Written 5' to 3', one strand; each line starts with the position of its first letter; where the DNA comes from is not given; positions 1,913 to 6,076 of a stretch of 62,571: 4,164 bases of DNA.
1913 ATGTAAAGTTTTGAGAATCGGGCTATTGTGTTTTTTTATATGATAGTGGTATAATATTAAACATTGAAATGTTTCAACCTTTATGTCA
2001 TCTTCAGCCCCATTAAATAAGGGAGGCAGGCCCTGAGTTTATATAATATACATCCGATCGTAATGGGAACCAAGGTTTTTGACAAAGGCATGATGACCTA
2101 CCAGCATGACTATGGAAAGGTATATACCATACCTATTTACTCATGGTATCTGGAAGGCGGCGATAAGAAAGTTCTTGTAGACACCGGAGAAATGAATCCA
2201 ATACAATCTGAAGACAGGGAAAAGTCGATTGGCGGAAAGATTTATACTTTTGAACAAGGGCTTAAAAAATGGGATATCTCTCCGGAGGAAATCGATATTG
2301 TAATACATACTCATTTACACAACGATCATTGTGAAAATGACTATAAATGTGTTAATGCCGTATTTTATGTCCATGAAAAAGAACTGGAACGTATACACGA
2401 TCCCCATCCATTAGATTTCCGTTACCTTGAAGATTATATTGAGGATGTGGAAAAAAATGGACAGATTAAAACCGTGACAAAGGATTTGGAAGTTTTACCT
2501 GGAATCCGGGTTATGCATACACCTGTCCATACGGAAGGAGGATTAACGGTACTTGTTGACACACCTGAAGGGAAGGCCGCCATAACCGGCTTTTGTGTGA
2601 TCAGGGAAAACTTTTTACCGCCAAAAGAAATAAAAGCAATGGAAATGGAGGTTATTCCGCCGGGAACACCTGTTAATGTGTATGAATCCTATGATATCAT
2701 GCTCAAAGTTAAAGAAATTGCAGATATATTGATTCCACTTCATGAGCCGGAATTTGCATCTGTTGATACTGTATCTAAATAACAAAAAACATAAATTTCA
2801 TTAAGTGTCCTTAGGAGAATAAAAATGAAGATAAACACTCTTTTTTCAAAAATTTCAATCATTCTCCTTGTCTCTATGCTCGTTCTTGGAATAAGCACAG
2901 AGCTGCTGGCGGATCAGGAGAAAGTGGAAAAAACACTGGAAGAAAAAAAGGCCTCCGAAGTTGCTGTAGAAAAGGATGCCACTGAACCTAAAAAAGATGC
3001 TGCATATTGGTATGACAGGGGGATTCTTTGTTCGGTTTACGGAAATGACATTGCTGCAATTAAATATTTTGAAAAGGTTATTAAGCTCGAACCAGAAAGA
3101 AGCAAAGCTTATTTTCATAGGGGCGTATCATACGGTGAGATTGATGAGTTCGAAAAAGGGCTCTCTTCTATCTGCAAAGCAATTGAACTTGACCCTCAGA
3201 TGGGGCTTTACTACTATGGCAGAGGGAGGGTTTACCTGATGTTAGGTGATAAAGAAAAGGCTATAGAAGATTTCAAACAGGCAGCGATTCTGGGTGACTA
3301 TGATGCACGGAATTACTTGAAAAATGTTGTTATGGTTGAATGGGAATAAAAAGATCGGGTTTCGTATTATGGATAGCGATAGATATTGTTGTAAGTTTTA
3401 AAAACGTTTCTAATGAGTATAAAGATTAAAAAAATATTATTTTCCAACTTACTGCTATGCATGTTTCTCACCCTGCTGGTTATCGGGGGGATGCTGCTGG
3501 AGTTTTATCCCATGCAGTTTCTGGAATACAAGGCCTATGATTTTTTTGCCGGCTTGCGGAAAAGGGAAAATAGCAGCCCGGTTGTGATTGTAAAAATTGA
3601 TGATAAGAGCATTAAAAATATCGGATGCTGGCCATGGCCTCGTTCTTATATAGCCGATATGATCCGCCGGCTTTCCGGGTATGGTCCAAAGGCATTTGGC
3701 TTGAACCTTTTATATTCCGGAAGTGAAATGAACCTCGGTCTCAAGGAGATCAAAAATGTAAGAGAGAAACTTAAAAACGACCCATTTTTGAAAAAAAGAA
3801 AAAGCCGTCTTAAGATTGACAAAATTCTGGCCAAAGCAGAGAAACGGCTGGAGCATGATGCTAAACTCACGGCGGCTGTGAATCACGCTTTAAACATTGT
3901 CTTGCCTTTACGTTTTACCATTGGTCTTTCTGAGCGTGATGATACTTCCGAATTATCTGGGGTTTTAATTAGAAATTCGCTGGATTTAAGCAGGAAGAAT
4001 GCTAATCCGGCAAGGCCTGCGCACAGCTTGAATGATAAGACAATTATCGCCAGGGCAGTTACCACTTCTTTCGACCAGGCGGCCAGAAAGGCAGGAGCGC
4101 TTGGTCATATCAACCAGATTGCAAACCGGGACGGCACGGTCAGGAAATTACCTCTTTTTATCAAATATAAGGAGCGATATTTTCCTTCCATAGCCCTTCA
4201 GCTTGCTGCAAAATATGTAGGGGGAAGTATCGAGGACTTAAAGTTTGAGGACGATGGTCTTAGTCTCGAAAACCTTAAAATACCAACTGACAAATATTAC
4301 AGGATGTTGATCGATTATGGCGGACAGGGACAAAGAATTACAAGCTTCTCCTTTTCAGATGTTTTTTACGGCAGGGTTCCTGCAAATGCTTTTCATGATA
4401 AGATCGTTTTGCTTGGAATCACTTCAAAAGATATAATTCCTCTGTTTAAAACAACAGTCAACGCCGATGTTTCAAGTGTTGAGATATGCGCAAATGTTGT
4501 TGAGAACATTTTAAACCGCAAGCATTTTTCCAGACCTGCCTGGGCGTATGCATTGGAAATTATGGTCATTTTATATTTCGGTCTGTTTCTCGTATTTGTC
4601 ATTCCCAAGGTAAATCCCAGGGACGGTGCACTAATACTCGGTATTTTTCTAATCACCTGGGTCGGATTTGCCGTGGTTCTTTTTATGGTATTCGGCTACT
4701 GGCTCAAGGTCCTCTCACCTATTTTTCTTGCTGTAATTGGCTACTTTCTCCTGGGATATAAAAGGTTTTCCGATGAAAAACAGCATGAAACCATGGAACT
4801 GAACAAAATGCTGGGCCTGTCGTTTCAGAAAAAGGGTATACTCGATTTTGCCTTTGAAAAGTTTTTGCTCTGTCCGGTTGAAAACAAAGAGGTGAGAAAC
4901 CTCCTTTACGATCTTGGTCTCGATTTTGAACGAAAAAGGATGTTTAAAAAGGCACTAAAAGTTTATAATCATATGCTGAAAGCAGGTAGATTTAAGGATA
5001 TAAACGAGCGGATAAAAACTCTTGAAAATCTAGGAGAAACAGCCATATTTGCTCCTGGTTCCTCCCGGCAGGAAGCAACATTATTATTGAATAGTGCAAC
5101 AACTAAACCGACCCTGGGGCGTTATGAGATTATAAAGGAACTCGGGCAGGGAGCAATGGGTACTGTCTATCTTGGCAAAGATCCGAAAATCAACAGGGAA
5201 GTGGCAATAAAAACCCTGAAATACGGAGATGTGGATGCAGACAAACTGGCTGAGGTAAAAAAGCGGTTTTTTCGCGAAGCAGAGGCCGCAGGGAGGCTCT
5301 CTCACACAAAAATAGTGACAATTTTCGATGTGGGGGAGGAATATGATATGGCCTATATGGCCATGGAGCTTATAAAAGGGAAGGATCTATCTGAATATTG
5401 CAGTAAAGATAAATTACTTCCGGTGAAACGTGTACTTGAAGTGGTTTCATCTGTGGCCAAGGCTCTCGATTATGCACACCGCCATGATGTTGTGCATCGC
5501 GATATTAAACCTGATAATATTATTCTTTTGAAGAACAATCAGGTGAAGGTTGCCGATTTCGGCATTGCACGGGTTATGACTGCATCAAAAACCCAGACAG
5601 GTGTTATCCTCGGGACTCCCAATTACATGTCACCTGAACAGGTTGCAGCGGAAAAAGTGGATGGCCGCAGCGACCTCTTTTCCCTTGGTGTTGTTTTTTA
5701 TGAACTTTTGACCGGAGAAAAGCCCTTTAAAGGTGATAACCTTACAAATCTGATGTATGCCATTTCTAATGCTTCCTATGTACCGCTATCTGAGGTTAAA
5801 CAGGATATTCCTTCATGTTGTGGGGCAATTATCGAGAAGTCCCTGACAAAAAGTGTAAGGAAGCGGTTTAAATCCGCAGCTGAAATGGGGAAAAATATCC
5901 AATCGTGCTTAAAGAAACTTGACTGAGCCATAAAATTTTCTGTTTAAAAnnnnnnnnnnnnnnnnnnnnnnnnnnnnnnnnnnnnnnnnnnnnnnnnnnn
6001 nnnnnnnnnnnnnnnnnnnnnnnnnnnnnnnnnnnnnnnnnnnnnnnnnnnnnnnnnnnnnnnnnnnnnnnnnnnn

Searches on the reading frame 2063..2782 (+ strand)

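Call 67: search_protein_families(library=pfam, proteins=[window:2063-2782:+], max_evalue=0.00001)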
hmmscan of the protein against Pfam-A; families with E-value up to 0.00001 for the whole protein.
window:2063-2782:+ (239 aa): 1 family
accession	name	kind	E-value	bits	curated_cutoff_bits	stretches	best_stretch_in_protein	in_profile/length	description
PF00753.33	Lactamase_B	-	5.5e-15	56.2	22.7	1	24-176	5-148/196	Metallo-beta-lactamase superfamily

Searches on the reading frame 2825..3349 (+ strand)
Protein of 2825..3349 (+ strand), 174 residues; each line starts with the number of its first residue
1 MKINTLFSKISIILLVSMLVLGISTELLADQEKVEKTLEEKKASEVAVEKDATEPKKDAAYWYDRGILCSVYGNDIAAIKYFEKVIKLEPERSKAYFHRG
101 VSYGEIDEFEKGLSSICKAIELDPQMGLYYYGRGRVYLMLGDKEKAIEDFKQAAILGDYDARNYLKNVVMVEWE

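Call 67: search_protein_families(library=pfam, proteins=[window:2825-3349:+], max_evalue=0.00001)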
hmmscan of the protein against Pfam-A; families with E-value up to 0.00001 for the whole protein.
window:2825-3349:+ (174 aa): 8 families
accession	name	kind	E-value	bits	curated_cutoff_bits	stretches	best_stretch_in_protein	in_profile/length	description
PF00515.34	TPR_1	-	1.6e-17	62.9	27.8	1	130-153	4-27/34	Tetratricopeptide repeat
PF07719.23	TPR_2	-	6.2e-16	57.6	27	1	129-155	3-29/34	Tetratricopeptide repeat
PF13181.12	TPR_8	-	1.8e-13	49.9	25.7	0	129-153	3-27/34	Tetratricopeptide repeat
PF13431.12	TPR_17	-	4.3e-10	39.5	24.4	0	118-148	4-34/34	Tetratricopeptide repeat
PF13432.12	TPR_16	-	3.4e-08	34.2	32.7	0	118-160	22-64/65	Tetratricopeptide repeat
PF13414.12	TPR_11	-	1.6e-07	31.4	26.8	0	118-141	19-42/42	TPR repeat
PF13371.12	TPR_9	-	2.5e-06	27.8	35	0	108-154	10-56/73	Tetratricopeptide repeat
PF13174.12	TPR_6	-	2.8e-06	28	26.3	0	130-152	3-25/33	Tetratricopeptide repeat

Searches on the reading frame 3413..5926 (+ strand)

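Call 67: search_protein_families(library=pfam, proteins=[window:3413-5926:+], max_evalue=0.00001)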
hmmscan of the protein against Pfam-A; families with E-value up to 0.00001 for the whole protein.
window:3413-5926:+ (837 aa): 3 families
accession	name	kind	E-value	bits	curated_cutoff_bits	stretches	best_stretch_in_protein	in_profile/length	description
PF00069.31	Pkinase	-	1e-56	192.7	31.7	1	571-820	1-253/263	Protein kinase domain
PF05226.16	CHASE2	-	1.4e-50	172.7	26.3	1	21-391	3-256/257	CHASE2 domain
PF07714.23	PK_Tyr_Ser-Thr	-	2.2e-39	135.8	23.1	1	572-792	2-225/258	Protein tyrosine and serine/threonine kinase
